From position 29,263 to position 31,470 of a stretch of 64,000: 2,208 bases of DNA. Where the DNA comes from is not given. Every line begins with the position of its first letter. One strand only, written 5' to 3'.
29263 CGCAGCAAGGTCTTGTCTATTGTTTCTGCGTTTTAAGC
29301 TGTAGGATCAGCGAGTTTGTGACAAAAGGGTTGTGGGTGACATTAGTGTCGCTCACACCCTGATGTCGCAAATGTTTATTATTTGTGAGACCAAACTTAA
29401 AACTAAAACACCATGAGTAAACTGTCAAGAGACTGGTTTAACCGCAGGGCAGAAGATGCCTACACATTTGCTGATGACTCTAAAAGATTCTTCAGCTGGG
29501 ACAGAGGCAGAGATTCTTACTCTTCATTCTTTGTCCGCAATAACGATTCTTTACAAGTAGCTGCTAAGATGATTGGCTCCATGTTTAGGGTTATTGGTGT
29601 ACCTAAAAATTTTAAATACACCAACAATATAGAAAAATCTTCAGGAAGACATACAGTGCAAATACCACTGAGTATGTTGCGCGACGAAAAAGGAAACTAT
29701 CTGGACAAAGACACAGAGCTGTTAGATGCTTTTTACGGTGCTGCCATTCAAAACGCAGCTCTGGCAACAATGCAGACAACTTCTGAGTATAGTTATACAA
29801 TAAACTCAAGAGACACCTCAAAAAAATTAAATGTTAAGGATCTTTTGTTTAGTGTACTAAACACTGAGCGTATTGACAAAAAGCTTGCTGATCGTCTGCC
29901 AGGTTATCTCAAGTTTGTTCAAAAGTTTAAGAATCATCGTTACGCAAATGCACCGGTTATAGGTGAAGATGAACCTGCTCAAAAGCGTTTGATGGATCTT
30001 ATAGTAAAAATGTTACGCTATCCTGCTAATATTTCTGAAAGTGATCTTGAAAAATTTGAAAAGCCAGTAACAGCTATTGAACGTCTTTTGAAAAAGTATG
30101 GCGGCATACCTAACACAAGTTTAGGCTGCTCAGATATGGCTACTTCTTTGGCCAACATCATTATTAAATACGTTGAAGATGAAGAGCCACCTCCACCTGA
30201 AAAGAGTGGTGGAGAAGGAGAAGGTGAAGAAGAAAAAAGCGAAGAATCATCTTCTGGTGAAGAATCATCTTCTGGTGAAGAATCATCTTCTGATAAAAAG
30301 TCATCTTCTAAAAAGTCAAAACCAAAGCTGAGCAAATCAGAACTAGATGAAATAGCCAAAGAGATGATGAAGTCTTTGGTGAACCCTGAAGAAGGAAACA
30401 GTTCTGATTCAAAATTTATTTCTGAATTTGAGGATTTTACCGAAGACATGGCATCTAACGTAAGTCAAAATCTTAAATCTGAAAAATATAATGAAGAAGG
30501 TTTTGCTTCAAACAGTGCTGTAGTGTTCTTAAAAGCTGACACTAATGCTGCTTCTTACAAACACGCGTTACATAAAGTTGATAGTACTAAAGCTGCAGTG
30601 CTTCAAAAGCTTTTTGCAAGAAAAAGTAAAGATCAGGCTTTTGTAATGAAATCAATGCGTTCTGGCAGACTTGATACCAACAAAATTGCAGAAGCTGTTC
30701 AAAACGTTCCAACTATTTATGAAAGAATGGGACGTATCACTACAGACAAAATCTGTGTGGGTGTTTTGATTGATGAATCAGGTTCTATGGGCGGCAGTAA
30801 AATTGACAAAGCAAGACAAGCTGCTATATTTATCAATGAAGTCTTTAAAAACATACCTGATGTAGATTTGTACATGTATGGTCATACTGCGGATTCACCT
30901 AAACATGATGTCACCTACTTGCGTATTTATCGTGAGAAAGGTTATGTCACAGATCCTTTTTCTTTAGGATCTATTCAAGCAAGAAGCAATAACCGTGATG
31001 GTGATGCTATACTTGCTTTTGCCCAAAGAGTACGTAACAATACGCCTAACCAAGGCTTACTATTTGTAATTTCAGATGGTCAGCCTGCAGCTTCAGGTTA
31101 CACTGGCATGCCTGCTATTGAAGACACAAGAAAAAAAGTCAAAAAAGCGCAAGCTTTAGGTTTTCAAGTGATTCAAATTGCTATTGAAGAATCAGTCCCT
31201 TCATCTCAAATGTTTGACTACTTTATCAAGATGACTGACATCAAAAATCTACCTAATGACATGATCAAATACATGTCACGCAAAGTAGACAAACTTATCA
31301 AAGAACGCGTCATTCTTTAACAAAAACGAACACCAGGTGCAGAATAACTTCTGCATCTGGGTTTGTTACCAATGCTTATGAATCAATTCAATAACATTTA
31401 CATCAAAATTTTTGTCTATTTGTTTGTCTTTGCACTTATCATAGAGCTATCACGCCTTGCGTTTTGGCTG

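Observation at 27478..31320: Phage-encoded MoxR-family AAA+ ATPase plus vWA/MIDAS protein pair (CobS/CobT-like) with unusual additions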

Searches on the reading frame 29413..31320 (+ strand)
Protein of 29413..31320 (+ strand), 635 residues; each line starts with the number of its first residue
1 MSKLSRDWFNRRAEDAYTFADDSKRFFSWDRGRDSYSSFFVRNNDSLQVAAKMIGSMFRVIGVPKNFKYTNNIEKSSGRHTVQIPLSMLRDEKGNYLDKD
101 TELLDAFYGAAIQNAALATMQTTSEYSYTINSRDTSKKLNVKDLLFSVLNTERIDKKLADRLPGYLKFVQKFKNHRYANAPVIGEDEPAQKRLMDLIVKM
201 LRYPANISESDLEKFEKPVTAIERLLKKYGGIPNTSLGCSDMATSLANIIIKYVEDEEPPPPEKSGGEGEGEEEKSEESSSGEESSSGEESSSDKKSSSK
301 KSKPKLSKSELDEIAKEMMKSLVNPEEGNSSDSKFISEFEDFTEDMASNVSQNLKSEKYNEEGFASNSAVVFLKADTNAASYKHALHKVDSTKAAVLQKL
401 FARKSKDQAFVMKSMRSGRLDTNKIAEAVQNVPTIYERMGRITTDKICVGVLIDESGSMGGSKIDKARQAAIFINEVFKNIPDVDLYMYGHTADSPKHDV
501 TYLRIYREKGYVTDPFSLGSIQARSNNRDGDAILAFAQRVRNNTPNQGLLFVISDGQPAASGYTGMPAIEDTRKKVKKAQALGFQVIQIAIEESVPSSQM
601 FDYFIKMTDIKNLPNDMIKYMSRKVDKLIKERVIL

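Call 3: search_protein_families(library=pfam, proteins=[window:29413-31320:+], max_evalue=0.1)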
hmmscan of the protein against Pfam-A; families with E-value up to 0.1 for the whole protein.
window:29413-31320:+ (635 aa): 3 families
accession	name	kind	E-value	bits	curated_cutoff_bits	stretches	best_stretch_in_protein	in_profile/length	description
PF00092.34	VWA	-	5.1e-07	30.5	23.8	1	451-596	4-144/174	von Willebrand factor type A domain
PF11775.14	CobT_C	-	5e-06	26.7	21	1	445-493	11-58/220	Cobalamin biosynthesis protein CobT VWA domain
PF13519.12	VWA_2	-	0.00065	20.7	27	1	451-557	3-107/107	von Willebrand factor type A domain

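Call 4: search_protein_families(library=phrogs, proteins=[window:29413-31320:+], max_evalue=0.01)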
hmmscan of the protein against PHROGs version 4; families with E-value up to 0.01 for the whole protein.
window:29413-31320:+ (635 aa): 5 families
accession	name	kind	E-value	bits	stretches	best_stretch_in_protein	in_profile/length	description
phrog_1576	-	unknown function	1e-16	61.8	2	383-492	467-573/729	-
phrog_23488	-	unknown function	0.00023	21.2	0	343-462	256-376/563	-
phrog_17276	-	moron, auxiliary metabolic gene and host takeover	0.0021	17.6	1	264-562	232-518/580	aerobic cobaltochelatase CobT subunit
phrog_7371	-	unknown function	0.0039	17.8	0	444-588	4-137/204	-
phrog_26570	-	unknown function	0.0074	17.3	0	551-623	2-71/75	-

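Call 5: search_protein_families(library=ncbifam, proteins=[window:29413-31320:+], max_evalue=0.1)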
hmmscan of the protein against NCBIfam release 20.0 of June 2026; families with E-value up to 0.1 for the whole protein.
window:29413-31320:+ (635 aa): 3 families
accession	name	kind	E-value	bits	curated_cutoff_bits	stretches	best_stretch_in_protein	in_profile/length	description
TIGR01651.1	CobT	equivalog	2.7e-05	23.1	759.05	1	256-471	216-417/600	cobaltochelatase subunit CobT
NF007083.1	PRK09537.1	equivalog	0.029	13.4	550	1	274-356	123-204/425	pyrrolysine--tRNA(Pyl) ligase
NF000492.1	vanH_gen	exception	0.075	12.1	540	0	117-185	118-183/312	D-lactate dehydrogenase VanH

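Call 9: search_dna_similar(query=window:29413-31320:+, collection=phages, mode=protein, max_rows=30)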
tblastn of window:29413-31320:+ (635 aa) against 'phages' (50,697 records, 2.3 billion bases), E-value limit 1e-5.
Records with a match: 7; places in all: 7; records where one place covers at least 80% of the query: 0.
Best place of each record, by identity: <60% 7.
By first word of the organism name: Bacteriophage 4; Bacteroides 1; Listeria 1; Pseudomonas 1.
By host as written in the record: - 4; Bacteroides salyersiae BSC162 1; Listeria monocytogenes 1; Pseudomonas syringae pv. actinidiae 1.
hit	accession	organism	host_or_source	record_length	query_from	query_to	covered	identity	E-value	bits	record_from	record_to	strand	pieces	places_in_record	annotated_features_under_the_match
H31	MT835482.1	Bacteriophage sp.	human fecal samples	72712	4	633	80%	32.2%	1e-50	271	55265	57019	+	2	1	record has no annotation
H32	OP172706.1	Bacteroides phage BS162P1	Bacteroides salyersiae BSC162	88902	372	623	40%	42.9%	7e-58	217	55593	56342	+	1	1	hypothetical protein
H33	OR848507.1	Listeria phage LM 4-14-1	Listeria monocytogenes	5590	447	623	28%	33.3%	2e-13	80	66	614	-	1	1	record has no annotation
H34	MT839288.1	Bacteriophage sp.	human fecal samples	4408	446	623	28%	32.6%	4e-16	89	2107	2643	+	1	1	record has no annotation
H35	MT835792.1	Bacteriophage sp.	human fecal samples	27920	446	625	28%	31.4%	2e-12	77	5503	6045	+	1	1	record has no annotation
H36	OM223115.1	Pseudomonas phage hairong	Pseudomonas syringae pv. actinidiae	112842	397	621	35%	24.8%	2e-6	57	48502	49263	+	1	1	aerobic cobaltochelatase subunit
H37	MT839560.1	Bacteriophage sp.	human fecal samples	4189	446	625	28%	29.4%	3e-11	72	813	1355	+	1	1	record has no annotation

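Call 15: search_solved_structures(query=window:29413-31320:+, max_evalue=0.01, show_alignments=2)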
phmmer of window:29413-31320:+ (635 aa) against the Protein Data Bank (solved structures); distinct sequences matched with E-value up to 0.01: 0.

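Call 33: find_homologous_proteins(query=window:29413-31320:+, max_evalue=0.001)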
Query window:29413-31320:+ (635 aa): 330 proteins with E <= 0.001 among 8000 candidates; the best 120 are listed.
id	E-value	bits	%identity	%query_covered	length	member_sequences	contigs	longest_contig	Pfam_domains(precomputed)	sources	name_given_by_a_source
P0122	0.0e+0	1373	99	100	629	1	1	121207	PF11775.14,PF00092.35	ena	-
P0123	0.0e+0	1153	82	100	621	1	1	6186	PF11775.14,PF00092.35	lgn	-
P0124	0.0e+0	1148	83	100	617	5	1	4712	PF11775.14,PF00092.35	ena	-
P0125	0.0e+0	1124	81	100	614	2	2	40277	PF11775.14,PF00092.35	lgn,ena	-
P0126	0.0e+0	1116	79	100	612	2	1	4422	PF11775.14,PF00092.35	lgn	-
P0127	0.0e+0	1111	79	100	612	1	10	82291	PF11775.14,PF00092.35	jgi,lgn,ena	-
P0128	0.0e+0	1110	79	100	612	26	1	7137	PF11775.14,PF00092.35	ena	-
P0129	0.0e+0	1094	77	100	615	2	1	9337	PF00092.35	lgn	-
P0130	1.2e-291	987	71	100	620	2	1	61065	PF11775.14,PF00092.35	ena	-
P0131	7.0e-288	974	70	100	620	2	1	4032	PF11775.14,PF00092.35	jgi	jgi:hypothetical protein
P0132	8.0e-287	971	70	100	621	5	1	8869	PF11775.14,PF00092.35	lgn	-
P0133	4.1e-281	952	69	100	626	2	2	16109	PF11775.14,PF00092.35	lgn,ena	-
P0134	1.2e-272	924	69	100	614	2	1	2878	PF11775.14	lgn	-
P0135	2.0e-271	920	67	100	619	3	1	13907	PF11775.14,PF00092.35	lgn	-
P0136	4.7e-264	895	65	100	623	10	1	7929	PF11775.14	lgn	-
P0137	1.9e-262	890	65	100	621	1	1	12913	PF11775.14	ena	-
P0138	2.1e-262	890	65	100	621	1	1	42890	PF11775.14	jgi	jgi:hypothetical protein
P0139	2.6e-262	890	65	100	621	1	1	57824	PF11775.14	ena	-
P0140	2.6e-262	890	65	100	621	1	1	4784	PF11775.14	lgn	-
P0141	3.8e-262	889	65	100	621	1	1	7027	PF11775.14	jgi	jgi:hypothetical protein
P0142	7.7e-262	888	66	100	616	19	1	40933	PF11775.14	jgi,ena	jgi:hypothetical protein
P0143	1.0e-261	888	65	100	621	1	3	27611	PF11775.14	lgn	-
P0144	1.7e-260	884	64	100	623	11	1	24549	PF11775.14,PF00092.35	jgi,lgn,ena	jgi:hypothetical protein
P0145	2.3e-260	883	64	100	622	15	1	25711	PF11775.14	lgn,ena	-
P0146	4.2e-260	882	64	100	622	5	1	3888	PF11775.14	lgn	-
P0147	3.0e-259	880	64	100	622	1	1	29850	PF11775.14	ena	-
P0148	1.8e-258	877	64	100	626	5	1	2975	PF11775.14,PF00092.35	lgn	-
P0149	3.7e-258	876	64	100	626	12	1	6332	PF11775.14,PF00092.35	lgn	-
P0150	3.8e-258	876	64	100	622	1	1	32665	PF11775.14,PF00092.35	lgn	-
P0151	2.1e-257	873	63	100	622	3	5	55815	PF11775.14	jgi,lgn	jgi:hypothetical protein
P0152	5.7e-257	872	63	100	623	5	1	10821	PF11775.14,PF00092.35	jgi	jgi:hypothetical protein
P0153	9.4e-257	871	63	100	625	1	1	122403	PF11775.14,PF00092.35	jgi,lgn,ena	jgi:nitric oxide reductase activation protein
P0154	1.0e-256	871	63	100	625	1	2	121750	PF11775.14,PF00092.35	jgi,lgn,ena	jgi:hypothetical protein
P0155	8.7e-256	868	63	100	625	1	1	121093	PF11775.14,PF00092.35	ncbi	-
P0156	9.4e-256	868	63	100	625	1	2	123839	PF11775.14,PF00092.35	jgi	jgi:hypothetical protein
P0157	4.6e-255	866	63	100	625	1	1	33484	PF11775.14,PF00092.35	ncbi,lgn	-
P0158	6.9e-255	865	62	100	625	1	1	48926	PF11775.14,PF00092.35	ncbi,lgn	-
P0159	1.1e-254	865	64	100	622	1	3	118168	PF11775.14,PF00092.35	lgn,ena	-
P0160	2.7e-252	857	62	100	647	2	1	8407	PF11775.14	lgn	-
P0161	3.3e-252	856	62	100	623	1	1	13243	PF11775.14,PF00092.35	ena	-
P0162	1.2e-250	851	63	100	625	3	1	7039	PF11775.14,PF00092.35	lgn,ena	-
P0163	1.6e-250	851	63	100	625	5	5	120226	PF11775.14,PF00092.35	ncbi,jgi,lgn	jgi:hypothetical protein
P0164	2.2e-250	850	64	100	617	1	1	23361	PF11775.14,PF00092.35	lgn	-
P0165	1.4e-244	831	60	100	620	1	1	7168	PF11775.14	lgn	-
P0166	8.9e-243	825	60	100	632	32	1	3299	PF11775.14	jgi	jgi:Mg-chelatase subunit ChlD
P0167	4.6e-242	823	61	100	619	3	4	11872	PF11775.14,PF00092.35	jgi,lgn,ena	jgi:hypothetical protein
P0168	1.0e-241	822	60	100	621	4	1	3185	PF11775.14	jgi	jgi:Mg-chelatase subunit ChlD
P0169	2.3e-241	821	60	100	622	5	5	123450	PF11775.14,PF00092.35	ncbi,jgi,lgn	jgi:hypothetical protein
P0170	2.8e-241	820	60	100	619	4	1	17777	PF11775.14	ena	-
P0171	3.0e-241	820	61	100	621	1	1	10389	PF11775.14,PF00092.35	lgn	-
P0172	4.8e-241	819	60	100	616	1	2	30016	PF11775.14,PF00092.35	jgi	-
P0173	1.8e-240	818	60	100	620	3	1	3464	PF11775.14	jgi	jgi:hypothetical protein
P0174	2.2e-239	814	61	100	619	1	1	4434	PF11775.14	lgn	-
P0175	3.6e-239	813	61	100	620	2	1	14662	PF11775.14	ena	-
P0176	5.4e-239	813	60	100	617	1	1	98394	PF11775.14,PF00092.35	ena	-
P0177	8.0e-239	812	60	100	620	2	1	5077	PF11775.14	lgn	-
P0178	4.6e-238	810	59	100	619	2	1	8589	PF11775.14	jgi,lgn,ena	-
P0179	5.7e-238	809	60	100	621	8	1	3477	PF11775.14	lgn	-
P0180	7.0e-238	809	60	100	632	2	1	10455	PF11775.14,PF00092.35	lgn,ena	-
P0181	1.3e-237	808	59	100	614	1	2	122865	PF11775.14,PF00092.35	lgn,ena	-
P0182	1.5e-237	808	60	100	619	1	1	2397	PF11775.14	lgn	-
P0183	1.9e-237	808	59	100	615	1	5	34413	PF11775.14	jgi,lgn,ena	jgi:hypothetical protein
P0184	2.6e-237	807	59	100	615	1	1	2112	PF11775.14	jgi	-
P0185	3.5e-237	807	58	100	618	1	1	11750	PF11775.14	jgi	jgi:Mg-chelatase subunit ChlD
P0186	5.5e-237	806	59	100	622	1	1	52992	PF11775.14,PF00092.35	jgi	-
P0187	7.6e-237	806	59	100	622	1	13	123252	PF11775.14,PF00092.35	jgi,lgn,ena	-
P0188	1.8e-236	804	59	100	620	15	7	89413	PF11775.14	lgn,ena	-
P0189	5.5e-236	803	60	100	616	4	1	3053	PF11775.14,PF00092.35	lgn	-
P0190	1.1e-235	802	59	100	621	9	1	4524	PF11775.14,PF00092.35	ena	-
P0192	6.2e-235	799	59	99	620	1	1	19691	PF11775.14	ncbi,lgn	-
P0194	4.8e-233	793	59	100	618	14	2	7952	PF11775.14,PF00092.35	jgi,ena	-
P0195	2.2e-232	791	59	100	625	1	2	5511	PF11775.14,PF00092.35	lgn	-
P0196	2.5e-232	791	59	100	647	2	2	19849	PF11775.14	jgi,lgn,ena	jgi:nitric oxide reductase activation protein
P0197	9.5e-232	789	59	100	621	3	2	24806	PF11775.14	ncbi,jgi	jgi:hypothetical protein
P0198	2.0e-231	788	59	100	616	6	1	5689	PF11775.14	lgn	-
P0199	1.1e-230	785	59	100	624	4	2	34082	PF11775.14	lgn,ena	-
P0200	3.5e-230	784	59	100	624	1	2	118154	PF11775.14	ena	-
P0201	8.0e-229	779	58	100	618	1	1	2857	PF11775.14,PF00092.35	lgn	-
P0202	8.0e-229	779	58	100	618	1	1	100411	PF11775.14,PF00092.35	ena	-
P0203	8.7e-229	779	58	100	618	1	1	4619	PF11775.14,PF00092.35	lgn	-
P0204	9.6e-229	779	58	100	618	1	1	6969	PF11775.14,PF00092.35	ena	-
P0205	2.2e-228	778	58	100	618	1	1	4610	PF11775.14,PF00092.35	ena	-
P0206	3.1e-228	777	58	100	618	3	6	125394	PF11775.14,PF00092.35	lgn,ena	-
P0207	3.2e-228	777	58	100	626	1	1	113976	PF11775.14,PF00092.35,PF13519.13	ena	-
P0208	4.8e-228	777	58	100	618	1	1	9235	PF11775.14,PF00092.35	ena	-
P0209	7.1e-228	776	56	100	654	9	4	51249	PF11775.14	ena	-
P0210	7.7e-228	776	58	100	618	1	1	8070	PF11775.14,PF00092.35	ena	-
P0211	1.6e-227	775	57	100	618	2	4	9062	PF11775.14,PF00092.35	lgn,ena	-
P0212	3.0e-227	774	58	100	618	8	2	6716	PF11775.14,PF00092.35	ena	-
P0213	3.4e-227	774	58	100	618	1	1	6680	PF11775.14,PF00092.35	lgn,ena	-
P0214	6.5e-227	773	57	100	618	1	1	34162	PF11775.14,PF00092.35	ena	-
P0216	3.1e-225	767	55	100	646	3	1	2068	PF11775.14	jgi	-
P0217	2.3e-224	764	57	99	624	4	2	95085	PF11775.14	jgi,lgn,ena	jgi:hypothetical protein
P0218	4.4e-223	760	56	100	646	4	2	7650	PF11775.14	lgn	-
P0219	6.2e-218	743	58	51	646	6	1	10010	PF11775.14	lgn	-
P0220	1.0e-217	742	55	100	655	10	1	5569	PF11775.14,PF00092.35,PF13519.13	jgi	-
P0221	1.2e-217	742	57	99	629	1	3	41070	PF11775.14,PF00092.35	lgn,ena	-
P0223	2.2e-217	741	58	100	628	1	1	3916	PF11775.14,PF00092.35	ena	-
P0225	3.5e-215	734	57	100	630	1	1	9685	PF11775.14,PF00092.35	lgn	-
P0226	5.3e-215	733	57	100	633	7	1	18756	PF11775.14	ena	-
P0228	1.6e-214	732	63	86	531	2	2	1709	PF11775.14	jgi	jgi:hypothetical protein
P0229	2.3e-214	731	55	100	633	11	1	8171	PF11775.14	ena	-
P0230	2.3e-214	731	54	100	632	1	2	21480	PF11775.14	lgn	-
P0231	2.9e-214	731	56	100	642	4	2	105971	PF11775.14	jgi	jgi:cobalamin biosynthesis protein CobT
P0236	1.3e-213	729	54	100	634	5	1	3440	PF11775.14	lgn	-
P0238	1.1e-211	722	54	100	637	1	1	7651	PF11775.14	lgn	-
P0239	6.7e-211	720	54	100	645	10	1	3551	PF11775.14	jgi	-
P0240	8.4e-211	720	55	100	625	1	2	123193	PF11775.14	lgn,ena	-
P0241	8.7e-210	716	54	100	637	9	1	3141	PF11775.14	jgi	-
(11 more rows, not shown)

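Call 34: find_encoding_contigs(protein=P0122, flank=10000, max_places=2)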
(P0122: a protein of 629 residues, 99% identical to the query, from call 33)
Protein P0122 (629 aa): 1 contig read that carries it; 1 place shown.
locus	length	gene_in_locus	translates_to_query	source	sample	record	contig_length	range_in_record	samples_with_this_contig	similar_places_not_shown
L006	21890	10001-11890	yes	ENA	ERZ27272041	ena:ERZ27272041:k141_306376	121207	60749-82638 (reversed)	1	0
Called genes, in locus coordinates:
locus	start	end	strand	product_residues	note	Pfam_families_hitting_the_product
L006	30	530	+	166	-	-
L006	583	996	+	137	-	-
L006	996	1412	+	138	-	-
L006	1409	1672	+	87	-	-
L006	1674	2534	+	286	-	-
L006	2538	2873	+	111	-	-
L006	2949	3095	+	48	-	-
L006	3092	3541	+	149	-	-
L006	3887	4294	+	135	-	-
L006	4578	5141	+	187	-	PF01832:Glucosaminidase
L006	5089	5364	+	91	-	-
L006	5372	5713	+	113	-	-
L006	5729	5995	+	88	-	-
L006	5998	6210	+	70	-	-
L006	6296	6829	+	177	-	-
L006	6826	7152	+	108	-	-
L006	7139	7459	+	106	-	PF13730:HTH_36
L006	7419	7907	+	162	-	-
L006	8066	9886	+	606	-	PF07724:AAA_2 (weak), PF07728:AAA_5, PF08406:CbbQ_C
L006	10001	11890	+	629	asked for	PF11775:CobT_C (faint), PF00092:VWA (weak)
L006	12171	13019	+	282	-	PF01145:Band_7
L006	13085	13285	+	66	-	-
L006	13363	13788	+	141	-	PF24749:DUF7695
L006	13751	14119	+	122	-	-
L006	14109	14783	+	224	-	-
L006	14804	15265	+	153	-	PF14025:DUF4241 (faint)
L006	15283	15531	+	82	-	-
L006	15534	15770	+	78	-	-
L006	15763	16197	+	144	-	-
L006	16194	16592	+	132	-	PF21866:DUF6915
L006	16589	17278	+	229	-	-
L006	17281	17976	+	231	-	-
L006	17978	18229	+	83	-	-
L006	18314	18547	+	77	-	-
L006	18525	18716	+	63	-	-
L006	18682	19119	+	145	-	PF00692:dUTPase, PF22769:DCD (weak)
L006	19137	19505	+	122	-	-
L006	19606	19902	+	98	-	-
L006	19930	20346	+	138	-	-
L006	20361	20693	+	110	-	PF11195:Tad2-like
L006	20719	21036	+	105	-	-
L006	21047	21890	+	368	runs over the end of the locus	PF04851:ResIII, PF00271:Helicase_C (weak)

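Call 51: predict_structure(alignment_id=A2)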
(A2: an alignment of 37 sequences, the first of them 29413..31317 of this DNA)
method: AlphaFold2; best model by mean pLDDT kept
length: 635 residues; sequences in the alignment: 37
mean_pLDDT: 71.2   pTM: 0.50
mean pLDDT of the five models: 71.2, 70.8, 69.8, 69.5, 63.8
residues with pLDDT >= 90: 69; 70-90: 347; 50-70: 82; < 50: 137
segments of 3 or more residues with pLDDT < 50: 1-6, 12-33, 257-301, 349-367, 407-442, 631-635
pLDDT, mean of each block of 10 residues (from residue 1): 44 42 41 54 63 81 80 64 88 78 87 91 87 84 93 86 77 86 80 88 76 82 81 87 92 64 33 31 29 28 71 88 77 83 71 30 45 87 85 68 53 43 42 41 69 89 90 86 85 73 83 78 84 88 83 79 74 86 86 79 77 72 59 43
secondary structure, 60 per line:
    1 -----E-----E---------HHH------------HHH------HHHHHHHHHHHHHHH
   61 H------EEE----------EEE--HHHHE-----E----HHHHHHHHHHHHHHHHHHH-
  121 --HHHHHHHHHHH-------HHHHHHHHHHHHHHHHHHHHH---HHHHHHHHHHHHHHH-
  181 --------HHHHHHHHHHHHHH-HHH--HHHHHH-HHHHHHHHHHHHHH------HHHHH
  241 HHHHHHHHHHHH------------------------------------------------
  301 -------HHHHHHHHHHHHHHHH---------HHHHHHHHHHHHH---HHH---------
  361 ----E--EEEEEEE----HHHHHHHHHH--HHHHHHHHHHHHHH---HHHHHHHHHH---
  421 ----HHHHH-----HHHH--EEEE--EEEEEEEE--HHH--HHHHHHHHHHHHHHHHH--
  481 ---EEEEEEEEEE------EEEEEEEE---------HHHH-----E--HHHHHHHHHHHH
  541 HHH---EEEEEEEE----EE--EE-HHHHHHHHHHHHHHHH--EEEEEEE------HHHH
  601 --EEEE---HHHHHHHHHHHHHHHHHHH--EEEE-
elements in order: H46-61 E68-70 E81-83 H86-89 H101-119 H123-133 H141-161 H165-179 H189-202 H209-214 H216-229 H236-252 H308-323 H333-345 E368-374 H379-388 H391-404 H408-417 H425-429 H435-438 E441-444 E447-454 H462-478 E484-493 E500-507 H517-520 H529-543 E547-554 H566-581 E584-590 H597-600 E603-606 H610-628 E631-634
